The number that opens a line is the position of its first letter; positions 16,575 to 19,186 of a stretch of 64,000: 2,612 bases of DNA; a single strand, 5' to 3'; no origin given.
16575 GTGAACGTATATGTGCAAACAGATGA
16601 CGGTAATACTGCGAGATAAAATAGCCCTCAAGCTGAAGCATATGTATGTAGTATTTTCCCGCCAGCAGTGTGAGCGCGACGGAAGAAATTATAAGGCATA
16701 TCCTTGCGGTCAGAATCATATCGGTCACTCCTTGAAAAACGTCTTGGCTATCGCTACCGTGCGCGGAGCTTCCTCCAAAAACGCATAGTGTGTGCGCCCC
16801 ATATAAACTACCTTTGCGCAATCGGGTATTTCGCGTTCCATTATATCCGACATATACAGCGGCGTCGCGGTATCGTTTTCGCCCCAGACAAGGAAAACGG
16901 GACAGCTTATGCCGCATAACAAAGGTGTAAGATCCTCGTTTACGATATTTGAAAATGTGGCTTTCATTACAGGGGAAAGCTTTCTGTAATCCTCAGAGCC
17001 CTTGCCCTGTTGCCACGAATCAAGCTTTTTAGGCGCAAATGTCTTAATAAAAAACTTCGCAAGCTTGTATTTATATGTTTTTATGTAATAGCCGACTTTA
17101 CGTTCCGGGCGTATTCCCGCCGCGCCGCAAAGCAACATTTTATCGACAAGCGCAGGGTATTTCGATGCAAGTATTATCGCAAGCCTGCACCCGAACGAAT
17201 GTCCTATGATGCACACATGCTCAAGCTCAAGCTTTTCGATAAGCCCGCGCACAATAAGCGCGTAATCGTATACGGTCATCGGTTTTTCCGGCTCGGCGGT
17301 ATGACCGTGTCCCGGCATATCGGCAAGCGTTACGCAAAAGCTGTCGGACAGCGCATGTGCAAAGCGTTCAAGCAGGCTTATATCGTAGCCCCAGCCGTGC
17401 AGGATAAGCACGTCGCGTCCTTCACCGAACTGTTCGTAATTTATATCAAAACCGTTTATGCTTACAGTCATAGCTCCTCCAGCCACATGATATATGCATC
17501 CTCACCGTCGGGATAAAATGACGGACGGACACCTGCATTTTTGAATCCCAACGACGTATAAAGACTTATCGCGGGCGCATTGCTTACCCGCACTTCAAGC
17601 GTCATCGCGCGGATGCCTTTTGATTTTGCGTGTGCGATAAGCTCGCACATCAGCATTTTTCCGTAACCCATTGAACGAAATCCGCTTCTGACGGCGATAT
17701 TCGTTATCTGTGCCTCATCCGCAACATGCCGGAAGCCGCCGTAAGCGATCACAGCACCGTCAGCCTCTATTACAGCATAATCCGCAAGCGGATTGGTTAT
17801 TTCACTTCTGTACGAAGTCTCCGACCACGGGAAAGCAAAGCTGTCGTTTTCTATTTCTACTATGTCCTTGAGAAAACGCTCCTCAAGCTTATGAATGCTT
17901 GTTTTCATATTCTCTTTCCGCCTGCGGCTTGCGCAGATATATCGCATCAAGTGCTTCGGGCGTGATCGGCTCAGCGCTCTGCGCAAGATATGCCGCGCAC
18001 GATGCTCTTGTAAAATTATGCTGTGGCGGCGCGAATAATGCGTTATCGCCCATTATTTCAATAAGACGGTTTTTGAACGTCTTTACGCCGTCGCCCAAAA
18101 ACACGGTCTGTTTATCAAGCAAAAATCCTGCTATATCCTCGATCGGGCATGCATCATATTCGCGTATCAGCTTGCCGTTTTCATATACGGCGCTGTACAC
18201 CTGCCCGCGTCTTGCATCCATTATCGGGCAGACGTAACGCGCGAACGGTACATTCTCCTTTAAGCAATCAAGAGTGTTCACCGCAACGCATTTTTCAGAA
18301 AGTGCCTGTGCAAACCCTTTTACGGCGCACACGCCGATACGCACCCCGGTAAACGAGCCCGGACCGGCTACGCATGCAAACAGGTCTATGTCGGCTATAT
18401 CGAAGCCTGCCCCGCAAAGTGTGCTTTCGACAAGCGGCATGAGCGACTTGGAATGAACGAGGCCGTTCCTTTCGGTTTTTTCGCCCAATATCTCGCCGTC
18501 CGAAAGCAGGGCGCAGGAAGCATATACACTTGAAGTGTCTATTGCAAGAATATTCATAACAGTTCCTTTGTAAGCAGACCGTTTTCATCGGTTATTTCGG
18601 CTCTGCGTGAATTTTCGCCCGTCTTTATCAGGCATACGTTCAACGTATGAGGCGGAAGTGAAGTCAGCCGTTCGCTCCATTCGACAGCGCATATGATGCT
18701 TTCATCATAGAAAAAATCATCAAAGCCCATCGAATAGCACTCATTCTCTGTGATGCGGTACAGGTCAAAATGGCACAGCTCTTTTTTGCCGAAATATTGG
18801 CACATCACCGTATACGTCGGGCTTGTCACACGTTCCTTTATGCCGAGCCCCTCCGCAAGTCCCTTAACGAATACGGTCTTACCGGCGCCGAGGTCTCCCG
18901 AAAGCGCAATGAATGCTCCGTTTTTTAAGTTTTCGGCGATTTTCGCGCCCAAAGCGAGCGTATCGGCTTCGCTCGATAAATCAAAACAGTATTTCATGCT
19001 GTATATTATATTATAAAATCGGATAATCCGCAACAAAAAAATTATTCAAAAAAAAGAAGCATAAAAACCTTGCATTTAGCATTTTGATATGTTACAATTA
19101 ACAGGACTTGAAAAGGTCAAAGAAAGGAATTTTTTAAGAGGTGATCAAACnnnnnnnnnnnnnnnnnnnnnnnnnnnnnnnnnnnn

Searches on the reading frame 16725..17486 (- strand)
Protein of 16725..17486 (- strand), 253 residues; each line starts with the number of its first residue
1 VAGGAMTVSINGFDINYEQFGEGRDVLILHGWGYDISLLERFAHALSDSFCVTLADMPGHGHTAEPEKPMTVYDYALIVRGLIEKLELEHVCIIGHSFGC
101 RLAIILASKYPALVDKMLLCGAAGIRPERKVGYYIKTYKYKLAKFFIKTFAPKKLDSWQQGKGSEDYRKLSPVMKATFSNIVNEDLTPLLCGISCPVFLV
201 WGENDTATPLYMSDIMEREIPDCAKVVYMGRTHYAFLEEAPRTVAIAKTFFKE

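Call 7: search_protein_families(library=pfam, proteins=[window:16725-17486:-], max_evalue=0.001)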
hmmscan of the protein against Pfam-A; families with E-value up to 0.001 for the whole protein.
window:16725-17486:- (253 aa): 3 families
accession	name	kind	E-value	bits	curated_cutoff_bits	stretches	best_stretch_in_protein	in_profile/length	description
PF00561.26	Abhydrolase_1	-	2.5e-23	83.4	25.8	2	26-170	3-152/245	alpha/beta hydrolase fold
PF12697.13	Abhydrolase_6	-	2.7e-15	58.1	26.3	1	26-245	1-215/217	Alpha/beta hydrolase family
PF12146.15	Hydrolase_4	-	9e-11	42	27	1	26-144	7-132/239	Serine aminopeptidase, S33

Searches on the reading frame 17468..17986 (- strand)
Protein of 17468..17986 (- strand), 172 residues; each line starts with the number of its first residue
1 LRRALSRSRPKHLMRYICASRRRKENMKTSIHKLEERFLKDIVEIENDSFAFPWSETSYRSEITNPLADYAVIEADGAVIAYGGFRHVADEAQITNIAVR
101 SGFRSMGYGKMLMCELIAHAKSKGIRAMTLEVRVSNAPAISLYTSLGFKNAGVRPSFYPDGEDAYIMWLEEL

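Call 7: search_protein_families(library=pfam, proteins=[window:17468-17986:-], max_evalue=0.001)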
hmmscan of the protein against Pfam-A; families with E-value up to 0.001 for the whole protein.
window:17468-17986:- (172 aa): 6 families
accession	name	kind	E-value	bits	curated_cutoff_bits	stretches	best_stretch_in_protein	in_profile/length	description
PF00583.31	Acetyltransf_1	-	6e-21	75.3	20.7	1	40-148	2-116/116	Acetyltransferase (GNAT) family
PF13508.13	Acetyltransf_7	-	6.4e-13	49.3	27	1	69-149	4-83/84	Acetyltransferase (GNAT) domain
PF13673.13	Acetyltransf_10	-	2.5e-09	37.6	23.6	1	54-152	17-111/128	Acetyltransferase (GNAT) domain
PF08445.16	FR47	-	9.3e-09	35.6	22.1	1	91-151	21-80/86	FR47-like protein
PF13420.13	Acetyltransf_4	-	4.2e-06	27.3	24.3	1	71-158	53-144/155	Acetyltransferase (GNAT) domain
PF13302.13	Acetyltransf_3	-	0.00014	23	25.4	1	59-149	45-138/138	Acetyltransferase (GNAT) domain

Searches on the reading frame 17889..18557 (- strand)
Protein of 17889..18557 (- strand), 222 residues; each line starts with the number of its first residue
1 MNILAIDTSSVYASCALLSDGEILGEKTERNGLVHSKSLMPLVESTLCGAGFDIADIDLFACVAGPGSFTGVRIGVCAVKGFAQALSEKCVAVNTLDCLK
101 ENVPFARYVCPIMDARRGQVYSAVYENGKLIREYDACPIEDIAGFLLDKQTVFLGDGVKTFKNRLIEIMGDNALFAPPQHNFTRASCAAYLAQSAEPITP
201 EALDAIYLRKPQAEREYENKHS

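Call 7: search_protein_families(library=pfam, proteins=[window:17889-18557:-], max_evalue=0.001)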
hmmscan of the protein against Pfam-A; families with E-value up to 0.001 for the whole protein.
window:17889-18557:- (222 aa): 1 family
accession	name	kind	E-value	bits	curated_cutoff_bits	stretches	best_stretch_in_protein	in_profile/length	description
PF00814.31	TsaD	-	4.3e-23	82.8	24.8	1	35-131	29-132/264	tRNA N6-adenosine threonylcarbamoyltransferase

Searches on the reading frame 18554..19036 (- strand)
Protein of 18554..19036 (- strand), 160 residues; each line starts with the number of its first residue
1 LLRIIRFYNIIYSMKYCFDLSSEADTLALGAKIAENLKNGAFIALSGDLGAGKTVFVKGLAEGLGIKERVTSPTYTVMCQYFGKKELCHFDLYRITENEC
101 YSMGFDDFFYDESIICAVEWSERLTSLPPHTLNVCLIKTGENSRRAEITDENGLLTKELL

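Call 7: search_protein_families(library=pfam, proteins=[window:18554-19036:-], max_evalue=0.001)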
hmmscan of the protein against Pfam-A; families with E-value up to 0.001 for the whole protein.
window:18554-19036:- (160 aa): 1 family
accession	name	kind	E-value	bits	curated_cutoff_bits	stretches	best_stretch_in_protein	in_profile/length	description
PF02367.23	TsaE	-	6.3e-38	130.1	26.6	1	21-145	2-127/128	Threonylcarbamoyl adenosine biosynthesis protein TsaE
